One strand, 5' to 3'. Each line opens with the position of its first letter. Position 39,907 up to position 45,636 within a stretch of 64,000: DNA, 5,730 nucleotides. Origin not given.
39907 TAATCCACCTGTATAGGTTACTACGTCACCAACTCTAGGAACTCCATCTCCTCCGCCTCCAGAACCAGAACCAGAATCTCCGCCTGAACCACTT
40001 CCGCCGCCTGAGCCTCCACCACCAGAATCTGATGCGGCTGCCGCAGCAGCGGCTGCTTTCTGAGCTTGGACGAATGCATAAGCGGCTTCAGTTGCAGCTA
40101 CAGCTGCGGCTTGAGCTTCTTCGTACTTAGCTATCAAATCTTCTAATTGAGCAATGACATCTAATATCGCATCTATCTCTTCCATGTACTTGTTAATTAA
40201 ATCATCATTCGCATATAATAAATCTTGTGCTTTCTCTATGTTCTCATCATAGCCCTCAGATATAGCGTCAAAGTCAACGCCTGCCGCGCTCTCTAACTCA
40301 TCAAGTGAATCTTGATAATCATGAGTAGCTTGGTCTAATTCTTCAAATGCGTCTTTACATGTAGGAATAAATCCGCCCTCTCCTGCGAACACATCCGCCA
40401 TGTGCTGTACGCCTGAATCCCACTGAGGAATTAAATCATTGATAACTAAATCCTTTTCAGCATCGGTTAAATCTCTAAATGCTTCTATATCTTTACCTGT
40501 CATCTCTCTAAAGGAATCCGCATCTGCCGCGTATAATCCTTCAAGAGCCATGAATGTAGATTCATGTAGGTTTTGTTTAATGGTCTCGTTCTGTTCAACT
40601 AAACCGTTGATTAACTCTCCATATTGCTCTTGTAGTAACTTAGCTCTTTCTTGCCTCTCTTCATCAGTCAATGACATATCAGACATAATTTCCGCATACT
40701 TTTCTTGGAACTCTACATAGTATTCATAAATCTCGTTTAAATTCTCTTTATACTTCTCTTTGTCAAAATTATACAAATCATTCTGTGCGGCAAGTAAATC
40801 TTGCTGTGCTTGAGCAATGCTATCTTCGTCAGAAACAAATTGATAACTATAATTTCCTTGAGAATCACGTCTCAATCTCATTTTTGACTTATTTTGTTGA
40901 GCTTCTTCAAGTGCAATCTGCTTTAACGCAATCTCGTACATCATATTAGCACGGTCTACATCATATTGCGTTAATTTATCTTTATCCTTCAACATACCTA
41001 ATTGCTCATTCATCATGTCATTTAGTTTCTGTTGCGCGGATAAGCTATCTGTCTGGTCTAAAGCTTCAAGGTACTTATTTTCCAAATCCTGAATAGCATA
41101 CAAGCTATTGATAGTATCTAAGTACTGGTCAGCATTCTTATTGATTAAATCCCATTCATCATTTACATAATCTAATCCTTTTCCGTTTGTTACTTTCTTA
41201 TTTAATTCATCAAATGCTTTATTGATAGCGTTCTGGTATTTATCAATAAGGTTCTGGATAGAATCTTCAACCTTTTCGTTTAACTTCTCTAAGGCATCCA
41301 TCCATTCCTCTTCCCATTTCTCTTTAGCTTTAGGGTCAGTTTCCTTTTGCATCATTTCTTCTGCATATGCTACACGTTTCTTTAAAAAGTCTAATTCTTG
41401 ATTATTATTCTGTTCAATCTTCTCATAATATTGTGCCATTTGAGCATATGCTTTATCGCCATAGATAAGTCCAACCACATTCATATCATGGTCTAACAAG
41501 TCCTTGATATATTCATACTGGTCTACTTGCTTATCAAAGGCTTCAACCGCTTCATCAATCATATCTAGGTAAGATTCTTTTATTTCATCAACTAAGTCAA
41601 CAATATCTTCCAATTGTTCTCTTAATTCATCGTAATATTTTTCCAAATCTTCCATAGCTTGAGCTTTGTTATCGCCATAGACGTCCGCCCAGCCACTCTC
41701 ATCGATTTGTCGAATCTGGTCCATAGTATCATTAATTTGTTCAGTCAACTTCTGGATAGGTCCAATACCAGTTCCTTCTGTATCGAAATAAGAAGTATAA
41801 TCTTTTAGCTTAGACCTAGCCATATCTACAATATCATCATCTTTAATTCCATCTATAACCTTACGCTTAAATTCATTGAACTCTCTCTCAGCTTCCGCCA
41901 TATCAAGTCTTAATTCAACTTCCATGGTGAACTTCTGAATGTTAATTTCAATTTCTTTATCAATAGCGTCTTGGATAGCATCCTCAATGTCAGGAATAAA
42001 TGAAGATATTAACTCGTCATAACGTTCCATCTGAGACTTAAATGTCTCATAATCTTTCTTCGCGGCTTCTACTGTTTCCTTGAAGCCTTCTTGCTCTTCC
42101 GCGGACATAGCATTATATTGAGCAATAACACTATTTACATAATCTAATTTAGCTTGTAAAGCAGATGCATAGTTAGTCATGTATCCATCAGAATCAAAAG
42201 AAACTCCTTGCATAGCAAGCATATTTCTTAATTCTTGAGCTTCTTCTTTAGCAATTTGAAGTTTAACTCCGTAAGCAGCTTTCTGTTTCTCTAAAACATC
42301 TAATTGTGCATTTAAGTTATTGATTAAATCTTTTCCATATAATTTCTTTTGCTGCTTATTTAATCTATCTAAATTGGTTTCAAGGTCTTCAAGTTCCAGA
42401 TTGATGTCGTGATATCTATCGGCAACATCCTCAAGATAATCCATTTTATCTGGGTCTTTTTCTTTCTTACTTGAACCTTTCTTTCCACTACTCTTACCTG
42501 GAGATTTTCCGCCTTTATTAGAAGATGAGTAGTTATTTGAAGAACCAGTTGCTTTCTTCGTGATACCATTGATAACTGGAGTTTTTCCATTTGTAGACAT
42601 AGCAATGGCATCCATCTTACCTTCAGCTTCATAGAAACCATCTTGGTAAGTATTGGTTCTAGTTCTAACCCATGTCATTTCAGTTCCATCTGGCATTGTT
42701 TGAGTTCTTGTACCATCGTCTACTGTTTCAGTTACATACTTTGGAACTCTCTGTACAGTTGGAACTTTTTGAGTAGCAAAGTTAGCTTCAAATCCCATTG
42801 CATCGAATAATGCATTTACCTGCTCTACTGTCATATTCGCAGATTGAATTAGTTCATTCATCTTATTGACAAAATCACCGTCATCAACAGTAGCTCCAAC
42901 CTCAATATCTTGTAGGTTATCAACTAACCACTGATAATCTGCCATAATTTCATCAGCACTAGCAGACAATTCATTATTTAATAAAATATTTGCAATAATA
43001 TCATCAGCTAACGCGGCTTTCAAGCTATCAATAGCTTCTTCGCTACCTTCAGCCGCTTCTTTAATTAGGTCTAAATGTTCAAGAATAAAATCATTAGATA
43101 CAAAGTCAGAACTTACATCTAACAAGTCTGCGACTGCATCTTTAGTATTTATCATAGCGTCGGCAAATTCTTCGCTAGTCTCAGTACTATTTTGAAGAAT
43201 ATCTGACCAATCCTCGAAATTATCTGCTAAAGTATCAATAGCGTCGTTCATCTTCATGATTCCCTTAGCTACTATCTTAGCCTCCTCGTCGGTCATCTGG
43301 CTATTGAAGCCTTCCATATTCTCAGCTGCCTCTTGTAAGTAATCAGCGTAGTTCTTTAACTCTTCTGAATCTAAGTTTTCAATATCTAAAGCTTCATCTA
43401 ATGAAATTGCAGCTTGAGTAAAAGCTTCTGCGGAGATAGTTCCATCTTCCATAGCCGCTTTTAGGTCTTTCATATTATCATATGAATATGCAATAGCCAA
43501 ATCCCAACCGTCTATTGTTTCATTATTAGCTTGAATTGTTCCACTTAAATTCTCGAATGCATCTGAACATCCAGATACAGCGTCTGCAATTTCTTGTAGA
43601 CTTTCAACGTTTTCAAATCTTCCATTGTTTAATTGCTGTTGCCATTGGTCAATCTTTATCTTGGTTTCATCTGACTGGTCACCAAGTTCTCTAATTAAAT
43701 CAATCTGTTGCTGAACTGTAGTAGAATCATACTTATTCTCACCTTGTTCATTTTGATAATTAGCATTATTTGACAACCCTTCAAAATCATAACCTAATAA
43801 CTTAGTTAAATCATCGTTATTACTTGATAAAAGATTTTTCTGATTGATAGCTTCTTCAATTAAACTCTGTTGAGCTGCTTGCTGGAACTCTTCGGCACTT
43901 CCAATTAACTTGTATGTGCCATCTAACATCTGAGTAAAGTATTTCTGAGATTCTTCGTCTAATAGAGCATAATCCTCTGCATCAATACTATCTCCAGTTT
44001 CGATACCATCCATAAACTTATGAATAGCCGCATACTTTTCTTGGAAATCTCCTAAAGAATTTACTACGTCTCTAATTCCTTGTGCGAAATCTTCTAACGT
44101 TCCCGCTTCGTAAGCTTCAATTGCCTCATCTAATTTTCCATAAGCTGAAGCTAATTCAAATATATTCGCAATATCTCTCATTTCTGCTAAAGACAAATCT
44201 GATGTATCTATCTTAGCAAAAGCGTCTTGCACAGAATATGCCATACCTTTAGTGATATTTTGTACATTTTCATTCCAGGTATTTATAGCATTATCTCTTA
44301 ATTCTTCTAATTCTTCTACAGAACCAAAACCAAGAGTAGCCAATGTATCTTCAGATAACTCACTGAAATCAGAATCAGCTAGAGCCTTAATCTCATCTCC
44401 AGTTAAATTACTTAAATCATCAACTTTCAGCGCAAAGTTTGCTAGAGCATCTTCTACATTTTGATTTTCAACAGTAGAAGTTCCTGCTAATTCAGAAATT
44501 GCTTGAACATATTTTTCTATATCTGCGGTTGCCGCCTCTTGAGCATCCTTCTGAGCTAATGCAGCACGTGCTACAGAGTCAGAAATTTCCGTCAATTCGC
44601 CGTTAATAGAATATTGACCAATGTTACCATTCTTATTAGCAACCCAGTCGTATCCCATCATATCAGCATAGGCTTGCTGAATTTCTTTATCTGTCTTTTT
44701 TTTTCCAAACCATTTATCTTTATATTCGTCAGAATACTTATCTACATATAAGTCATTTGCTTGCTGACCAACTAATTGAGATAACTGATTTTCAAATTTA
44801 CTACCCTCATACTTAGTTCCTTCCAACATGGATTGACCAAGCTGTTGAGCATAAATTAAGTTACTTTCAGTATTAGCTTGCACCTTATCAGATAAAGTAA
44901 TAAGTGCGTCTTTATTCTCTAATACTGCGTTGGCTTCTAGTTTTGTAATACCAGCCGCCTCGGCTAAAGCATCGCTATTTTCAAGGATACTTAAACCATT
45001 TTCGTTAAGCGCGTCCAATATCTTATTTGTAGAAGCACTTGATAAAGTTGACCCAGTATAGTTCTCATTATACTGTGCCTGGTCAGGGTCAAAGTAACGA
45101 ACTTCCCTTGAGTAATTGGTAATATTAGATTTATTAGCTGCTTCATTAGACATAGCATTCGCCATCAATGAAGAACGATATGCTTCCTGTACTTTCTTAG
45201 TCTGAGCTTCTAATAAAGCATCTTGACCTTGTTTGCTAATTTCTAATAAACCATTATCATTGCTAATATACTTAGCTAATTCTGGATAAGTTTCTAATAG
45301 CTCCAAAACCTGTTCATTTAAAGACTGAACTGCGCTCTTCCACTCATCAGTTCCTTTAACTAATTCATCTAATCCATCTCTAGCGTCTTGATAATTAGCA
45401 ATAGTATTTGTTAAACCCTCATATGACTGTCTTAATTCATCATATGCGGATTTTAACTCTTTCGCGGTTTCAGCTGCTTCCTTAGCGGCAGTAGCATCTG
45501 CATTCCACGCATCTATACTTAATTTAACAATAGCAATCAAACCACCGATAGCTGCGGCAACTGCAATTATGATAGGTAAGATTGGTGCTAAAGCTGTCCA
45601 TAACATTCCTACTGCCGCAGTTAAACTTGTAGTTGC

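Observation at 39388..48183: Exceptionally long tape-measure protein (2931 aa)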

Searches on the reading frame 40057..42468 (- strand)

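Call 26: search_protein_families(library=pfam, proteins=[window:40087-42423:-], max_evalue=10)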
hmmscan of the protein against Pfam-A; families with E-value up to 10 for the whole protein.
window:40087-42423:- (779 aa): 9 families
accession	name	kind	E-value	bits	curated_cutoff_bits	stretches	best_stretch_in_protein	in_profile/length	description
PF06013.18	WXG100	-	0.007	17.1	27.3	2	224-287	21-83/86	Proteins of 100 residues with WXG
PF25547.1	WXG100_2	-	0.037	14.5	27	1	229-279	47-99/150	WXG100 like domain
PF09718.15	Tape_meas_lam_C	-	0.041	14.4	23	1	373-413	2-46/76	Lambda phage tail tape-measure protein (Tape_meas_lam_C)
PF07362.18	CcdA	-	0.057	14.2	22.4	1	353-387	26-60/71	Post-segregation antitoxin CcdA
PF21205.3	Rep3_C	-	0.5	11.1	21.1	0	385-410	11-36/59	Initiator Rep protein, WH2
PF09361.15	Phasin_2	-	0.66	10.7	24.9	2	372-409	8-45/100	Phasin protein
PF09769.14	ApoO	-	1.7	9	31.4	0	372-415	10-53/131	Apolipoprotein O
PF22797.1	SlpA_D2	-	2.1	9.4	24.5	1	31-86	23-75/102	SlpA domain II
PF21893.1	DUF6918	-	4.2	8.2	27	1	324-401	62-138/141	Family of unknown function (DUF6918)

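Call 78: search_protein_families(library=phrogs, proteins=[window:40057-42468:-], max_evalue=0.01)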
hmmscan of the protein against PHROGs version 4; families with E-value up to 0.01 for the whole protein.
window:40057-42468:- (804 aa): 3 families
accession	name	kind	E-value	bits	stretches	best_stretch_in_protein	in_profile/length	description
phrog_34405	-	tail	1.9e-27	95.7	1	2-650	1648-2261/2675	tail length tape measure protein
phrog_1204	-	tail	1.5e-06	27.4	1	127-308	378-553/1483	tail protein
phrog_77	-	DNA, RNA and nucleotide metabolism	6.9e-05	22.5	0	15-323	469-794/967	SbcC-like subunit of palindrome specific endonuclease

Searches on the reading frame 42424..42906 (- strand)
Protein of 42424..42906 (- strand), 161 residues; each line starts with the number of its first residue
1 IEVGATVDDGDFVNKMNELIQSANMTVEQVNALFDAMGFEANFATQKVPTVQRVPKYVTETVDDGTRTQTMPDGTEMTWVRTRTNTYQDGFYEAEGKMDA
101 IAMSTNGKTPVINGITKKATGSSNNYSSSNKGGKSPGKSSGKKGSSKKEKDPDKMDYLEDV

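Call 26: search_protein_families(library=pfam, proteins=[window:42424-42906:-], max_evalue=10)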
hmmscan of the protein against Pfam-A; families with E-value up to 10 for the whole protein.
window:42424-42906:- (161 aa): 3 families
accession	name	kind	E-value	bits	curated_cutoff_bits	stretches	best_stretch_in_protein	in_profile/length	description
PF09865.15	DUF2092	-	0.067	13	21.2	1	21-101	20-94/212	Predicted periplasmic protein (DUF2092)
PF14157.12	YmzC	-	0.08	13.6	27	1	60-89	6-35/62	YmzC-like protein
PF06103.16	DUF948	-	0.52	11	37.2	1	12-37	52-77/89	Bacterial protein of unknown function (DUF948)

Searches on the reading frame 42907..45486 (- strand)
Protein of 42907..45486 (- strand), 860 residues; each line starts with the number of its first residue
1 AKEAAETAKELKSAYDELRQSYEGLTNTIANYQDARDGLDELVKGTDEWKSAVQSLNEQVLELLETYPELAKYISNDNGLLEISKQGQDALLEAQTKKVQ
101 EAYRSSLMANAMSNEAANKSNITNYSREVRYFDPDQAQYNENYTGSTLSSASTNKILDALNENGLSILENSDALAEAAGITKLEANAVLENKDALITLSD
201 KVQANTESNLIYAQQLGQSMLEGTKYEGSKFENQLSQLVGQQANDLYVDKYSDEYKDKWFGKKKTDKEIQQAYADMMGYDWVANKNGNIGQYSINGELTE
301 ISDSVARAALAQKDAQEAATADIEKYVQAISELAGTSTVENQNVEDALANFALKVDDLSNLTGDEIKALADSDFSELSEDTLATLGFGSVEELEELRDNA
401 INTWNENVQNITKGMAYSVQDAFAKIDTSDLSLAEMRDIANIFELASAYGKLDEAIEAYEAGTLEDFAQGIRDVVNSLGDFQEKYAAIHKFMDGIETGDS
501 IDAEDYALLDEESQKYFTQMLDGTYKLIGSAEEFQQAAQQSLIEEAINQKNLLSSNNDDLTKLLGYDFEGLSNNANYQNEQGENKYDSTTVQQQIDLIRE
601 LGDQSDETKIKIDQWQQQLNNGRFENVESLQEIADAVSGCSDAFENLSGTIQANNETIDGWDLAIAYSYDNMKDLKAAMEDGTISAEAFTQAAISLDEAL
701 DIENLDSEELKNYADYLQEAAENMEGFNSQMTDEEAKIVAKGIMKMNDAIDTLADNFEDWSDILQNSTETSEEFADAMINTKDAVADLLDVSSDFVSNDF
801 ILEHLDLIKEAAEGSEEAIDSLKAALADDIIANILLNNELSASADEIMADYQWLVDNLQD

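Call 26: search_protein_families(library=pfam, proteins=[window:42907-45486:-], max_evalue=10)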
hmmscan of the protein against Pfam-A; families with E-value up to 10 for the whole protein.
window:42907-45486:- (860 aa): 6 families
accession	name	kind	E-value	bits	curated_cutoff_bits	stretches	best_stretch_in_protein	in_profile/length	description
PF12210.13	Hrs_helical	-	0.1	13.6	30.6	1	15-43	54-82/95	Hepatocyte growth factor-regulated tyrosine kinase substrate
PF19196.5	DUF5871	-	0.12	12.6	26.9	1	252-335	34-101/137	Family of unknown function (DUF5871)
PF19406.5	PKD_5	-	0.16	12.3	25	1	136-163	27-54/88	PKD-like domain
PF06103.16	DUF948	-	2.4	8.8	37.2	0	5-60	29-84/89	Bacterial protein of unknown function (DUF948)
PF11155.13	DUF2935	-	4.9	8.1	24.4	0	4-69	32-83/121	Domain of unknown function (DUF2935)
PF07303.18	Occludin_ELL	-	5.2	8.3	31.2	0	6-73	8-75/101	Occludin homology domain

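Call 77: search_solved_structures(query=window:42964-45486:-, max_evalue=1)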
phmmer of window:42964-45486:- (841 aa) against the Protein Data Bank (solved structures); distinct sequences matched with E-value up to 1: 0.

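Call 78: search_protein_families(library=phrogs, proteins=[window:42964-45486:-], max_evalue=0.01)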
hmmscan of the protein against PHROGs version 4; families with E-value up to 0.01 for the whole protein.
window:42964-45486:- (841 aa): 0 families
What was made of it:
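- It comes from a metagenomic contig, and the middle third has no detectable homologue outside a few close relatives (calls 77, 78).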
